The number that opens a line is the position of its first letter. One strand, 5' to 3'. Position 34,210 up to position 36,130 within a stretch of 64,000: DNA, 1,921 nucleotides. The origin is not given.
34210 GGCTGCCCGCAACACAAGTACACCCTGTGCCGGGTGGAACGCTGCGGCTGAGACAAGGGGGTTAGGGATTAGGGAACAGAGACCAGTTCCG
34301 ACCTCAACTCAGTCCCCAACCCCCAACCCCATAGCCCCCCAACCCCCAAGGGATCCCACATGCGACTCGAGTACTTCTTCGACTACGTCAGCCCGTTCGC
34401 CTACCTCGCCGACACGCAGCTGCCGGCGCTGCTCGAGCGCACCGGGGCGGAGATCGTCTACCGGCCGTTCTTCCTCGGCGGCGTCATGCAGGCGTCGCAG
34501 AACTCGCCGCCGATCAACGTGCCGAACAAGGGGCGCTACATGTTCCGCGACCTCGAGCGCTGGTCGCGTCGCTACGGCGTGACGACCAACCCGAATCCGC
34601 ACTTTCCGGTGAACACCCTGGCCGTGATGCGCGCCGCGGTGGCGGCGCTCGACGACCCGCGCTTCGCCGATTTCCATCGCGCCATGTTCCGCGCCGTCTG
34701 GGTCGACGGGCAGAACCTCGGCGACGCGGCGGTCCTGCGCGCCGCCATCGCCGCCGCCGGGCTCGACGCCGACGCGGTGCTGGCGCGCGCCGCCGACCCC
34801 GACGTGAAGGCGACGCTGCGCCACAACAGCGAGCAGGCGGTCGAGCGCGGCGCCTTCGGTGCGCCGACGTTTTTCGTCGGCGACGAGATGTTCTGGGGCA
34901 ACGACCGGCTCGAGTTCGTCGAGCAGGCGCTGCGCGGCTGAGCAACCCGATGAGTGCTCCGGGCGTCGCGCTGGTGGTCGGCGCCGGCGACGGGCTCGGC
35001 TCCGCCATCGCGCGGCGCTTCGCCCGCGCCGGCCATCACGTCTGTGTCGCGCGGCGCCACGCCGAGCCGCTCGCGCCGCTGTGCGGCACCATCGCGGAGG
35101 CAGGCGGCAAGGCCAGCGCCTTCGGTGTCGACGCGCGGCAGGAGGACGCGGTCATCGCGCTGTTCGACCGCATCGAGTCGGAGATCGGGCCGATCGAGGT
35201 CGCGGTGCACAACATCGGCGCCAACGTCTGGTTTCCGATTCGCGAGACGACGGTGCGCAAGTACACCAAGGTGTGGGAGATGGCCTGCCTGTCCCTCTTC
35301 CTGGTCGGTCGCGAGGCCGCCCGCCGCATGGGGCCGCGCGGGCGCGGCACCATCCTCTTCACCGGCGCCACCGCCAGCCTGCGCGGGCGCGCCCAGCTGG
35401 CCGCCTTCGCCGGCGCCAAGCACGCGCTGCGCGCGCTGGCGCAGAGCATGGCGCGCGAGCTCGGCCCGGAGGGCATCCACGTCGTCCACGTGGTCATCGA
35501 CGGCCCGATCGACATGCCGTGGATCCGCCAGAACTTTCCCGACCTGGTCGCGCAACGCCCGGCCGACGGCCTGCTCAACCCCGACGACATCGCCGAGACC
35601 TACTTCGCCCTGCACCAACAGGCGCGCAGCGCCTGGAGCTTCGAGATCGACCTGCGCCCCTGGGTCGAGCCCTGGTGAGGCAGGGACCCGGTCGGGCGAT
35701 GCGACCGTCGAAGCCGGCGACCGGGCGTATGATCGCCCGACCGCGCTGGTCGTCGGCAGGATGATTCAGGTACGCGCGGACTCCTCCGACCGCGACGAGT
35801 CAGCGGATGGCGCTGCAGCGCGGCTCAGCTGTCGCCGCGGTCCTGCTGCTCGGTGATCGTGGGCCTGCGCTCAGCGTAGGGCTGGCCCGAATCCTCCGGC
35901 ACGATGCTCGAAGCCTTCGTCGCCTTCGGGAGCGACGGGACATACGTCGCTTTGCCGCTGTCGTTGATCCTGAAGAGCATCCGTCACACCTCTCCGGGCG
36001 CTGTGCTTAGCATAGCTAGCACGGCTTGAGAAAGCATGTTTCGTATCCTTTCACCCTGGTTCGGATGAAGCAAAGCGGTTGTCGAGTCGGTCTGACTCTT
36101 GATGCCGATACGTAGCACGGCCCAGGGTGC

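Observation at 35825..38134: Metallophosphoesterase fused to a large unknown domain, with a tightly coupled 51-aa micro-ORF, in a lower-GC pocket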

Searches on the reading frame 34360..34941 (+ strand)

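Call 91: search_protein_families(library=pfam, proteins=[window:34360-34941:+], max_evalue=0.00001)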
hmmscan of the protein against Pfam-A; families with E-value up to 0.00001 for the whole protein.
window:34360-34941:+ (193 aa): 1 family
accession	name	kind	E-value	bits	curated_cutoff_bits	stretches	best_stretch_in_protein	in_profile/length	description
PF01323.26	DSBA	-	9e-53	179.3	25.6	1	3-191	2-190/191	DSBA-like thioredoxin domain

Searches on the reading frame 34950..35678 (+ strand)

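Call 91: search_protein_families(library=pfam, proteins=[window:34950-35678:+], max_evalue=0.00001)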
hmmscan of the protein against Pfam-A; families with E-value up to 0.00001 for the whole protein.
window:34950-35678:+ (242 aa): 3 families
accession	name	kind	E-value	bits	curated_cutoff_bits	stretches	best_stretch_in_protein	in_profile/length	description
PF00106.31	adh_short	-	2.1e-34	119.2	26.6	1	6-182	2-178/195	short chain dehydrogenase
PF13561.12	adh_short_C2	-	9.9e-32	110.8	27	1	11-227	1-222/236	Enoyl-(Acyl carrier protein) reductase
PF08659.16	KR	-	4.6e-07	30.4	22.6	1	5-169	1-165/180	KR domain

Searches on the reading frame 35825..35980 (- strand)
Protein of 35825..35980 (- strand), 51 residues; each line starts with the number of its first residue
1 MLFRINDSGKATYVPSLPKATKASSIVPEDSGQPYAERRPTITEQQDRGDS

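Call 3: search_protein_families(library=pfam, proteins=[window:35825-35980:-], max_evalue=1)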
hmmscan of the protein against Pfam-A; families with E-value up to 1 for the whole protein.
window:35825-35980:- (51 aa): 0 families

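Call 4: search_protein_families(library=padloc, proteins=[window:35825-35980:-], max_evalue=1)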
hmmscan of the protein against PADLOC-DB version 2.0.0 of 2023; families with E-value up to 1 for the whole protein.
window:35825-35980:- (51 aa): 0 families

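Call 5: search_protein_families(library=ncbifam, proteins=[window:35825-35980:-], max_evalue=1)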
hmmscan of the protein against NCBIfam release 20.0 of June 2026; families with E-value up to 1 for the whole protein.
window:35825-35980:- (51 aa): 0 families

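Call 75: find_homologous_proteins(query=A6, max_evalue=0.01)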
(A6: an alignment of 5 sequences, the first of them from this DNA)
Query A6 (5 sequences) (51 aa, profile of the alignment): 7 proteins with E <= 0.01 among 30 candidates.
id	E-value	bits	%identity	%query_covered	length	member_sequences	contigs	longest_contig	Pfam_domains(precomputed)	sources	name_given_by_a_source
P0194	2.8e-22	96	34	71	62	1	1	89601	-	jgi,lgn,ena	-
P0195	1.2e-21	94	38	69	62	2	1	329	-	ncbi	-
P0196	1.6e-19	87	-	-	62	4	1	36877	-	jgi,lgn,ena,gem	-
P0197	3.7e-19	86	41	69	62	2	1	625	-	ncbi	-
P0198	1.3e-18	85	100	100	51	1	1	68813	-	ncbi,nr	ncbi:MAG: hypothetical protein SF182_28910 [Deltaproteobacteria bacterium]|nr:hypothetical protein [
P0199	3.0e-18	83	41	73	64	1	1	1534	-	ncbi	-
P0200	4.2e-16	76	38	73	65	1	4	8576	-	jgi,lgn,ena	-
